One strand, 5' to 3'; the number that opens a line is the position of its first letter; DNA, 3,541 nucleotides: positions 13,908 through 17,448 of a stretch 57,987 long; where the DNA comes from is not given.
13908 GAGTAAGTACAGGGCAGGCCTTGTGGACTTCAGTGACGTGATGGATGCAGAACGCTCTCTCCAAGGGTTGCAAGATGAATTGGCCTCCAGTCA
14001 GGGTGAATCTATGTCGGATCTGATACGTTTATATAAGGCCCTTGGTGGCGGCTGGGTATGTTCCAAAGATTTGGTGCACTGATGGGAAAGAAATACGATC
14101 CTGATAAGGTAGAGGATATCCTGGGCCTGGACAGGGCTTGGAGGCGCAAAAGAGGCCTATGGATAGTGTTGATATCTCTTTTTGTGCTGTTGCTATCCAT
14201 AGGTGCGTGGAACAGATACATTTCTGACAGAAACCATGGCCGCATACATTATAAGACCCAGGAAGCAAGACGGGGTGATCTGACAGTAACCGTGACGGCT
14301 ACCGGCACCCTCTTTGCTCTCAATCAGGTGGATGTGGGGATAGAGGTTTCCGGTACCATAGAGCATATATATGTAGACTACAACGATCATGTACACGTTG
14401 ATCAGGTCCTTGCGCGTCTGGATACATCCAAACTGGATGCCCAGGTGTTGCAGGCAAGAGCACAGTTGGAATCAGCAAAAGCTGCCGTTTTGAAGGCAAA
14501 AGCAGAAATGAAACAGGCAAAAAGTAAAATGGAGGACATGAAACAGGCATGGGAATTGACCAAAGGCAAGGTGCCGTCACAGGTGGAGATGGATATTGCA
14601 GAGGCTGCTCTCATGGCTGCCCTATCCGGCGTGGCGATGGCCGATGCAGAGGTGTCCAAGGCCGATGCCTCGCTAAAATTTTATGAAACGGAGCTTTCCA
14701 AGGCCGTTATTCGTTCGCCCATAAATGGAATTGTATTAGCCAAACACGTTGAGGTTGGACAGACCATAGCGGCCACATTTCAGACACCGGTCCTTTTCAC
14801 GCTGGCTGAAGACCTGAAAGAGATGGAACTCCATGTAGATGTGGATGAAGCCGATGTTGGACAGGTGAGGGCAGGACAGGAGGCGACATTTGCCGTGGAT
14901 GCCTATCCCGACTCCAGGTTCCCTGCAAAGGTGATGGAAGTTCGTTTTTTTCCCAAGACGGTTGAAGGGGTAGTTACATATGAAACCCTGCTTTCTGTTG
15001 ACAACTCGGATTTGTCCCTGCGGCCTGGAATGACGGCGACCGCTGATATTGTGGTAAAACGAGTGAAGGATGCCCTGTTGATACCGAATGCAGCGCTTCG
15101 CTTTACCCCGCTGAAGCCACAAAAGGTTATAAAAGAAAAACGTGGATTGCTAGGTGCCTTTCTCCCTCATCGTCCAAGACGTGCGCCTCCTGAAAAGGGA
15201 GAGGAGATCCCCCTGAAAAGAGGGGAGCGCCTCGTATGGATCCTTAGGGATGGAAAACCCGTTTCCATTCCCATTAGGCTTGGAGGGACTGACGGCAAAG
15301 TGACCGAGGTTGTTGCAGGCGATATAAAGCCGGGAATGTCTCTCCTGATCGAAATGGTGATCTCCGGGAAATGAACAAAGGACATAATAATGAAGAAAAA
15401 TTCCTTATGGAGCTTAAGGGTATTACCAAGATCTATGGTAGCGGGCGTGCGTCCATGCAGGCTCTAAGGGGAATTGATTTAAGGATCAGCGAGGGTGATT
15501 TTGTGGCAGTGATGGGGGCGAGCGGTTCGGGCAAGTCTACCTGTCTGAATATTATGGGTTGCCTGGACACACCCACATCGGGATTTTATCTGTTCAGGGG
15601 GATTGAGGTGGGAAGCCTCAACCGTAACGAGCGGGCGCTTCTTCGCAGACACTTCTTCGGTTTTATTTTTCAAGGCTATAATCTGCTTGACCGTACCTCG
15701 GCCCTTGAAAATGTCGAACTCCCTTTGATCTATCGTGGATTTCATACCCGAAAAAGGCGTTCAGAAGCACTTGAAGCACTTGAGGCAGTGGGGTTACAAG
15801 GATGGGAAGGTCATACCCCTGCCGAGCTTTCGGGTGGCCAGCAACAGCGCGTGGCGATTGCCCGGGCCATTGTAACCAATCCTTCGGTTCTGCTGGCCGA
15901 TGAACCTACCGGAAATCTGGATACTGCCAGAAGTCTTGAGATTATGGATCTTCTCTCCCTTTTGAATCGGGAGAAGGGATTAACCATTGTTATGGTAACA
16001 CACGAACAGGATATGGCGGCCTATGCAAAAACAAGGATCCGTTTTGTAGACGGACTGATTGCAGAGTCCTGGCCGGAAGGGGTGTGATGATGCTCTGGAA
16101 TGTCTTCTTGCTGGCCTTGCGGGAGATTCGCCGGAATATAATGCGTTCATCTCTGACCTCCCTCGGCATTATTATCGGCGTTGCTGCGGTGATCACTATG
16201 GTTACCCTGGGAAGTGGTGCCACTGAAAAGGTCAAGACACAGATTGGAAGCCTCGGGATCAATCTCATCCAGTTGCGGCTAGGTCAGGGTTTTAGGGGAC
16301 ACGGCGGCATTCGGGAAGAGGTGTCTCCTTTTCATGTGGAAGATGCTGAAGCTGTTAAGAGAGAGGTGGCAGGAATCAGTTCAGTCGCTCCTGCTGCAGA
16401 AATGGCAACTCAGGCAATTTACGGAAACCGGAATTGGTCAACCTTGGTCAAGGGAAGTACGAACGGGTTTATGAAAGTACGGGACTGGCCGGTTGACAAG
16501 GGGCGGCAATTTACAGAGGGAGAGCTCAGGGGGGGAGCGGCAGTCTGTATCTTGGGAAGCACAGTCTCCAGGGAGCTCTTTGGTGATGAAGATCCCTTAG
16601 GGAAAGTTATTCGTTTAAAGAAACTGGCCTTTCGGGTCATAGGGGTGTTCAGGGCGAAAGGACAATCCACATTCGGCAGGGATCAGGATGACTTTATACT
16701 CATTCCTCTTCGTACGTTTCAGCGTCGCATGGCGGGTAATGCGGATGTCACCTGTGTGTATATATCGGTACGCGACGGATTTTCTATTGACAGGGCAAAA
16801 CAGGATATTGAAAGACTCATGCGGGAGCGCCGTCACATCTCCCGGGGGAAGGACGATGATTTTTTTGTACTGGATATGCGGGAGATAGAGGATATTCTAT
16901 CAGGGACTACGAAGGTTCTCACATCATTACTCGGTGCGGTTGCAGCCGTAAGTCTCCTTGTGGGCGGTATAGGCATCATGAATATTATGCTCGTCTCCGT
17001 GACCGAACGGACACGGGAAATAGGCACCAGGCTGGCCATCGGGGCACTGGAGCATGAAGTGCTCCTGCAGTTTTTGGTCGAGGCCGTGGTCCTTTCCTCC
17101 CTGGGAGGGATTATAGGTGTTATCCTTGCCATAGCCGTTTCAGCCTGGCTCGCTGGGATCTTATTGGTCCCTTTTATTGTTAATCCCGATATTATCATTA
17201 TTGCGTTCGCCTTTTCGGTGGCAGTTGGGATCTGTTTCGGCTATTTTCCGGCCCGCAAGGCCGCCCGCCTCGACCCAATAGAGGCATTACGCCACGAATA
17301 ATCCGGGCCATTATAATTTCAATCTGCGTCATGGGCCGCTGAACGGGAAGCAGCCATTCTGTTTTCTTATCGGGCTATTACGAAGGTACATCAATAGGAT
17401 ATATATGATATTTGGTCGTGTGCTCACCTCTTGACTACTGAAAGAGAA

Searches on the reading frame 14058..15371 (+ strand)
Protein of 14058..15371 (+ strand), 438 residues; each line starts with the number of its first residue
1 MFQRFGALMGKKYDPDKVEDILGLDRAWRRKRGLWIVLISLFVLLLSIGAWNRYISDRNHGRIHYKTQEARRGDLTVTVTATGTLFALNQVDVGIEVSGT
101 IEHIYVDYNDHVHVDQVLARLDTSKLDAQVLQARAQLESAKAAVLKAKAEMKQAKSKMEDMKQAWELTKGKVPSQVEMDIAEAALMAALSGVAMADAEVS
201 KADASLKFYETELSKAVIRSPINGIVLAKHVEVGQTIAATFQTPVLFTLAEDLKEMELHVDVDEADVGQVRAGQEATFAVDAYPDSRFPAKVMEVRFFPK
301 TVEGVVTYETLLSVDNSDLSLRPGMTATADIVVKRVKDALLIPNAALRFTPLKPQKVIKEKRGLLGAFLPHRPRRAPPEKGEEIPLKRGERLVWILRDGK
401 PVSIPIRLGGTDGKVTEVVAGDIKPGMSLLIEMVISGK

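Call 59: search_protein_families(library=pfam, proteins=[window:14058-15371:+], max_evalue=0.000001)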
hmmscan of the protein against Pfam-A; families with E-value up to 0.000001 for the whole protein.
window:14058-15371:+ (438 aa): 2 families
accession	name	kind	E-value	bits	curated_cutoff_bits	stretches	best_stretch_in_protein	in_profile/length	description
PF16576.10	HlyD_D23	-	1.9e-18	67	30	1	89-327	18-214/214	Barrel-sandwich domain of CusB or HlyD membrane-fusion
PF13437.12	HlyD_3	-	7.4e-13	49.6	22.2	1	217-324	1-106/106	HlyD family secretion protein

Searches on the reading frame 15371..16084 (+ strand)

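Call 59: search_protein_families(library=pfam, proteins=[window:15371-16084:+], max_evalue=0.000001)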
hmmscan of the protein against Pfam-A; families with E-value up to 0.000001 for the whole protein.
window:15371-16084:+ (238 aa): 1 family
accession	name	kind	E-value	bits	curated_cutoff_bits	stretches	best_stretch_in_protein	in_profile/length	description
PF00005.33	ABC_tran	-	4.3e-29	102.3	25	1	32-180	1-136/137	ABC transporter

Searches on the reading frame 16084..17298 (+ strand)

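Call 59: search_protein_families(library=pfam, proteins=[window:16084-17298:+], max_evalue=0.000001)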
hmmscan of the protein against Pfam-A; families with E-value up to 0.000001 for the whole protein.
window:16084-17298:+ (405 aa): 2 families
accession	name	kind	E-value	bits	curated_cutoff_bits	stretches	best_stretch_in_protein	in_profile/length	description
PF12704.14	MacB_PCD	-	1.4e-51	176.1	27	1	22-245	1-207/207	MacB-like periplasmic core domain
PF02687.27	FtsX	-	1.2e-19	71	25.5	1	285-398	2-120/120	FtsX-like permease C-terminal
